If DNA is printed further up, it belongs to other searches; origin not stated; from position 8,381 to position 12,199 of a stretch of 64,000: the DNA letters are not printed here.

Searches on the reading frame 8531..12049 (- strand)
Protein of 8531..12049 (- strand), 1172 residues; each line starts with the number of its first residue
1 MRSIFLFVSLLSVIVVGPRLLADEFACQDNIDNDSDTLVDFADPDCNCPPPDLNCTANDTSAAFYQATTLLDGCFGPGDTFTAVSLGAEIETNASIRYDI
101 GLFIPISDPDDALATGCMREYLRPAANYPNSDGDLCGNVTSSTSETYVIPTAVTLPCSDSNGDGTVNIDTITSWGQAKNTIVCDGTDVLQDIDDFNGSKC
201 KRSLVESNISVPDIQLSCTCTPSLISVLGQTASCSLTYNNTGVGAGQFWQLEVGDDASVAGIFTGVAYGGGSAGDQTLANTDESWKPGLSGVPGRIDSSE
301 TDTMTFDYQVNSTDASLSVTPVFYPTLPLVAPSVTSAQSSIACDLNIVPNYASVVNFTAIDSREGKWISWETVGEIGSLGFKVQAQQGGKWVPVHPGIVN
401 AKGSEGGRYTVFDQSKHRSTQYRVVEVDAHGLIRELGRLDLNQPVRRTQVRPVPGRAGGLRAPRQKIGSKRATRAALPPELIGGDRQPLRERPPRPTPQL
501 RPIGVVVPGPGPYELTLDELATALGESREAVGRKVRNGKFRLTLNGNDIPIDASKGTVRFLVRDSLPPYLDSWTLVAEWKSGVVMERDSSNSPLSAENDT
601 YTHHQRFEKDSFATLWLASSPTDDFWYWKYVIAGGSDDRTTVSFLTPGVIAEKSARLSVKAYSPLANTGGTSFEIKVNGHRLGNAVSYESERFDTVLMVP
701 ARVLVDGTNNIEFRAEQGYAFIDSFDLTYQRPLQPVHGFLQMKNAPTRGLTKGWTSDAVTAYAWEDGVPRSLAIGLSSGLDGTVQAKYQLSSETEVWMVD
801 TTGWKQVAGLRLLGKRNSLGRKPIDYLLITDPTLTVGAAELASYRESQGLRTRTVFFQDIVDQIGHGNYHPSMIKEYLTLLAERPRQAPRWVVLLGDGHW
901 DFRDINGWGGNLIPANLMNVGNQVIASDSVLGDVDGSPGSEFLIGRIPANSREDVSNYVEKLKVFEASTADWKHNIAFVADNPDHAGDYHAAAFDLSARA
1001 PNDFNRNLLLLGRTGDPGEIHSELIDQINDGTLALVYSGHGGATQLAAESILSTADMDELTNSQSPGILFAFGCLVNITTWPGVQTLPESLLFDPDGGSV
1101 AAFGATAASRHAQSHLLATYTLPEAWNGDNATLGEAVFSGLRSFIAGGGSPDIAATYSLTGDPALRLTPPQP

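Call 108: search_protein_families(library=pfam, proteins=[window:8531-12049:-], max_evalue=0.00001)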
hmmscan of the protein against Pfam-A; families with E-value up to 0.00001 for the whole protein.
window:8531-12049:- (1172 aa): 1 family
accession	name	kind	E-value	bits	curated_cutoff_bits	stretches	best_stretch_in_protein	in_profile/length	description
PF01364.23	Peptidase_C25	-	3.5e-59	201.4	23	1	826-1167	1-374/374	Peptidase family C25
